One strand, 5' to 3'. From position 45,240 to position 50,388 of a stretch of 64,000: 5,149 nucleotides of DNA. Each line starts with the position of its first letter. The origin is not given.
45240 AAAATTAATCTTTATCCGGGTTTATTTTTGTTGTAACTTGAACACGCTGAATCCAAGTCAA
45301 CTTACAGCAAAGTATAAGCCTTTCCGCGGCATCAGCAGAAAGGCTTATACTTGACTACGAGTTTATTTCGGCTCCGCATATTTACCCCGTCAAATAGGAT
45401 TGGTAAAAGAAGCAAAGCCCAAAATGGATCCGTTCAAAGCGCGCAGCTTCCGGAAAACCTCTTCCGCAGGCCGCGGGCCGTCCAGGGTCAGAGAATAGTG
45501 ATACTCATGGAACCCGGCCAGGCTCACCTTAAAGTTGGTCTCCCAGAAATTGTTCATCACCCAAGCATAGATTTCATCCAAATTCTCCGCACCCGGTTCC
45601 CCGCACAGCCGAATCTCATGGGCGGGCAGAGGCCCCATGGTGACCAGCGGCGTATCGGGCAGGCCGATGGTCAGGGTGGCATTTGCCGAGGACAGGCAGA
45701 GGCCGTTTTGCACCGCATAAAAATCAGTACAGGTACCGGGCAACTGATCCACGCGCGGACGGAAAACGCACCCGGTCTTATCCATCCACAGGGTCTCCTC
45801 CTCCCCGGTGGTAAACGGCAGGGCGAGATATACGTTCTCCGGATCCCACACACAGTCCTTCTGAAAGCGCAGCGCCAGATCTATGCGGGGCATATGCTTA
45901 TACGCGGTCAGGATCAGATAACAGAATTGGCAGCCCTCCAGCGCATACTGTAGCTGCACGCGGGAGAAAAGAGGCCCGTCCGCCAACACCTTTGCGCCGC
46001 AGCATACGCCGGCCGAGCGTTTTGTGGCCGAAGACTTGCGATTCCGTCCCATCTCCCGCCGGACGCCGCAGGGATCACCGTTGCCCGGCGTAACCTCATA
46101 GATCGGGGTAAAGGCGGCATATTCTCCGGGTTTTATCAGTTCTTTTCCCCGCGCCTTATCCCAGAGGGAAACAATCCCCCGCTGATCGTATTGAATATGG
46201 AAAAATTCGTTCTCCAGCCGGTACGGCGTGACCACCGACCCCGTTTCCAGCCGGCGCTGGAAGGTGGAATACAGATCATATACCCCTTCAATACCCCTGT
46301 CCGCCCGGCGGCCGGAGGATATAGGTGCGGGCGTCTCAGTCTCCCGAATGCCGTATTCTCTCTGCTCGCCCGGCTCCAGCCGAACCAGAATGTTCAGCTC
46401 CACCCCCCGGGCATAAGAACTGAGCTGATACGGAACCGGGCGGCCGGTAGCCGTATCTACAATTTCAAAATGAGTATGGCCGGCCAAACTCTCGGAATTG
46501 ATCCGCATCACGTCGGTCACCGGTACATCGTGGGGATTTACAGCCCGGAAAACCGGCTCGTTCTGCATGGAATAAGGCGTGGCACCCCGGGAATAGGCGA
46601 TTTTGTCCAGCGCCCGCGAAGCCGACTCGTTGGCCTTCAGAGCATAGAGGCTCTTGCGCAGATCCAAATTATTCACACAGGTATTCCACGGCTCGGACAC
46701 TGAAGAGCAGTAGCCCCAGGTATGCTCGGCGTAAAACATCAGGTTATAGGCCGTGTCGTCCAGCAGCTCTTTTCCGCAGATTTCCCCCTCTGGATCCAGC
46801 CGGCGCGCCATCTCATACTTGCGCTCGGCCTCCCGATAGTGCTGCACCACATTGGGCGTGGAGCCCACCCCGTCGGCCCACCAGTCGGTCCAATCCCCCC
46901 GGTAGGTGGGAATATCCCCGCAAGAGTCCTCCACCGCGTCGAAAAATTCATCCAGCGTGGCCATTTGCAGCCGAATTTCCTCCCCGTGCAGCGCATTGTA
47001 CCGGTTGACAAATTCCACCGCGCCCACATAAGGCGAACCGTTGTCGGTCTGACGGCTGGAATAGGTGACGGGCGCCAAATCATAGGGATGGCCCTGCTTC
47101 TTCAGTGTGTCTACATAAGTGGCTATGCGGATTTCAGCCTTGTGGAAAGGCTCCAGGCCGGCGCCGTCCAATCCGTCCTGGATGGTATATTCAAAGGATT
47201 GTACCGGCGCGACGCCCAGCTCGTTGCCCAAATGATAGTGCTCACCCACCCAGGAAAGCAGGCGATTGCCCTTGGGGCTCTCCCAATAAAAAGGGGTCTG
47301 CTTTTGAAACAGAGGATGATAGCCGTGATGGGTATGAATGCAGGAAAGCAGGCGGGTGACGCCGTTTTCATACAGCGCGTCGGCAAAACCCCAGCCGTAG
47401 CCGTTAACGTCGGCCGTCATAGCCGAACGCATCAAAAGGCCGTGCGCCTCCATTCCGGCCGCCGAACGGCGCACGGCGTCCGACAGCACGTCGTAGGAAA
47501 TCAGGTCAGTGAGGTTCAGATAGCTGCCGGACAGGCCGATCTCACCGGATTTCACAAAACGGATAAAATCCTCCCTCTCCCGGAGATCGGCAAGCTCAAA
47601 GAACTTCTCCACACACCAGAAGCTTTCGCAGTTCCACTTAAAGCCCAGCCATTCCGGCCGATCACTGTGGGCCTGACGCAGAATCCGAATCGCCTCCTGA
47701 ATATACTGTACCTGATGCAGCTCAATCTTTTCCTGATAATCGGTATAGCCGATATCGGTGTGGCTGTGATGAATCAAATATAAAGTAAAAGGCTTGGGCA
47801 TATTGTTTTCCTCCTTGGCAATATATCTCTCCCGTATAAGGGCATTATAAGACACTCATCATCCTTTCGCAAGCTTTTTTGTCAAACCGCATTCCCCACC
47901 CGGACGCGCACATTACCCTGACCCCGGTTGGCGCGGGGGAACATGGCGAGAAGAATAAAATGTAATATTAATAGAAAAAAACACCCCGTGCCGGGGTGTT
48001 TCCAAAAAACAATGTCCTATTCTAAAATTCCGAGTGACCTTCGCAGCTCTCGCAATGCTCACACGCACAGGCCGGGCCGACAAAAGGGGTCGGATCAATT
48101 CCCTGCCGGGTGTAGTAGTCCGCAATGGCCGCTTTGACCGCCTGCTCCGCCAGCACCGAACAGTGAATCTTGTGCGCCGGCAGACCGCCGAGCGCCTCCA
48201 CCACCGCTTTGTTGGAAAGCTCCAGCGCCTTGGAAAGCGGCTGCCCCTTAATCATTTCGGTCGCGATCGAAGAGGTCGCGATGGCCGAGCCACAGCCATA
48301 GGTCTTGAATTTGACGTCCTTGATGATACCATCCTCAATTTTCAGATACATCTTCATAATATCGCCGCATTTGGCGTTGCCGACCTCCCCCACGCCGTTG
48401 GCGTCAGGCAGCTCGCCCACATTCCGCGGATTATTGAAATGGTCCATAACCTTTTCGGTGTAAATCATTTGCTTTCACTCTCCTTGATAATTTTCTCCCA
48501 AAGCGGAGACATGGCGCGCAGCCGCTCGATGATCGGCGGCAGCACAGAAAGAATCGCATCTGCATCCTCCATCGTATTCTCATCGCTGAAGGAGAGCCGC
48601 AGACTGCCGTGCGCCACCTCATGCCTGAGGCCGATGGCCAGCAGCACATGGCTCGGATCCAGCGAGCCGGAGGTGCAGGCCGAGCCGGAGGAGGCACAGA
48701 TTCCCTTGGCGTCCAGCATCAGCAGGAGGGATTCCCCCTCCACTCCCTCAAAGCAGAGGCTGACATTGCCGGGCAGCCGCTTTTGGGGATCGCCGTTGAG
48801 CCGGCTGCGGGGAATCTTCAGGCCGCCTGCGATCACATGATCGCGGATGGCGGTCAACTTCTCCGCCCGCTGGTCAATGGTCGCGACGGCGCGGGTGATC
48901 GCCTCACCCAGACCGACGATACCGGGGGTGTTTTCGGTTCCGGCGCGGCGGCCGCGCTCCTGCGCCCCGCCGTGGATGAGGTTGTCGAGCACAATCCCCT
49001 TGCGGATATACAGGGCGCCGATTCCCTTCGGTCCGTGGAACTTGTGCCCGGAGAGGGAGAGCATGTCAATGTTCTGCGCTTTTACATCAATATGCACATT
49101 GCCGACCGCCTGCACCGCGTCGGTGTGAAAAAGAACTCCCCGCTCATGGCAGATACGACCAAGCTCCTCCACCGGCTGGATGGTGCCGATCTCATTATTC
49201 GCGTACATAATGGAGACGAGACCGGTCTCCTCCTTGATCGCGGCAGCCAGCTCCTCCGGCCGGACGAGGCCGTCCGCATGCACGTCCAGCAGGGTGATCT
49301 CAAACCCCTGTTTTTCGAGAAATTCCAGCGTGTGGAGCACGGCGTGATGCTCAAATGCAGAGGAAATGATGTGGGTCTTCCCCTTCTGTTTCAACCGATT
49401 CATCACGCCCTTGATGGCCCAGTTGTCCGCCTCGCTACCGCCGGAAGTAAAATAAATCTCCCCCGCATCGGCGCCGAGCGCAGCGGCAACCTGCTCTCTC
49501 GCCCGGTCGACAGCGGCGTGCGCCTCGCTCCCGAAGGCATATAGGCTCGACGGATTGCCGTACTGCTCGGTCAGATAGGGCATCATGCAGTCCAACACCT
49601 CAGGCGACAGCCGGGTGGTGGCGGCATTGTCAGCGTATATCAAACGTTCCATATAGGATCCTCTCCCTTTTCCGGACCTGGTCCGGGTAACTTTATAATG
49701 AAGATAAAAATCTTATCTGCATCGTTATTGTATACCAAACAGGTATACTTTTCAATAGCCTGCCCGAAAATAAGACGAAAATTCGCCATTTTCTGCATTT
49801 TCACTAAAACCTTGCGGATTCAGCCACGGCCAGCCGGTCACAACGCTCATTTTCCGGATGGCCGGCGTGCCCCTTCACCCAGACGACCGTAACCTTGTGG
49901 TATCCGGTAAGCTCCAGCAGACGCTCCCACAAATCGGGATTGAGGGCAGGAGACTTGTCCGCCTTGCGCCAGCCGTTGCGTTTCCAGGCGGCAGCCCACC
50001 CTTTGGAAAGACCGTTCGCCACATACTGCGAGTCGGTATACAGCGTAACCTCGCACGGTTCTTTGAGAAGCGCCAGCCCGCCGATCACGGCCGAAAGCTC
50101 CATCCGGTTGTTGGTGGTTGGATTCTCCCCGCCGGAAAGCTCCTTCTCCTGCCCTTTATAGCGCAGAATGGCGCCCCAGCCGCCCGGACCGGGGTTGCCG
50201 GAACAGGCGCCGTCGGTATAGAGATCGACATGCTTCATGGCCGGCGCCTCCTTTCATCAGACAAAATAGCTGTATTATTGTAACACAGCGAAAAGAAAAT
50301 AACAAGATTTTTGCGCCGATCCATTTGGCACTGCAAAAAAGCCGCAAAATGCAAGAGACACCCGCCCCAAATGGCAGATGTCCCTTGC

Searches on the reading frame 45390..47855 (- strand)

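Call 6: search_protein_families(library=pfam, proteins=[window:45390-47855:-])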
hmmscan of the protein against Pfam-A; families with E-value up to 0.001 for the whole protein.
window:45390-47855:- (821 aa): 1 family
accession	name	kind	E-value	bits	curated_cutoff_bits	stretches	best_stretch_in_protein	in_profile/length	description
PF01074.27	Glyco_hydro_38N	-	5.3e-16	59.3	25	1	25-319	2-270/270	Glycosyl hydrolases family 38 N-terminal domain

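Call 27: search_protein_families(library=ncbifam, proteins=[window:45390-47855:-], max_evalue=0.00001)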
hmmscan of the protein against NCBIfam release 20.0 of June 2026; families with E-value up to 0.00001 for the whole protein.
window:45390-47855:- (821 aa): 0 families

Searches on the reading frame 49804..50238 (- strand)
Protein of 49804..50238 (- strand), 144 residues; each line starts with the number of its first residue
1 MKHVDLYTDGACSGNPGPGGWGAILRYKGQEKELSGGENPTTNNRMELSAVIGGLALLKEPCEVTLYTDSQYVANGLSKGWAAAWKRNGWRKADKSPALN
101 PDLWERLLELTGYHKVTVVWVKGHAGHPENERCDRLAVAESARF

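Call 9: search_protein_families(library=pfam, proteins=[window:49804-50238:-])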
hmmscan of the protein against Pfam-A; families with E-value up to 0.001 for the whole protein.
window:49804-50238:- (144 aa): 1 family
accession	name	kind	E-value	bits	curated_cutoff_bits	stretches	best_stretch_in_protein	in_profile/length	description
PF00075.30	RNase_H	-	2.2e-45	154.7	25.8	1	2-140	2-139/141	RNase H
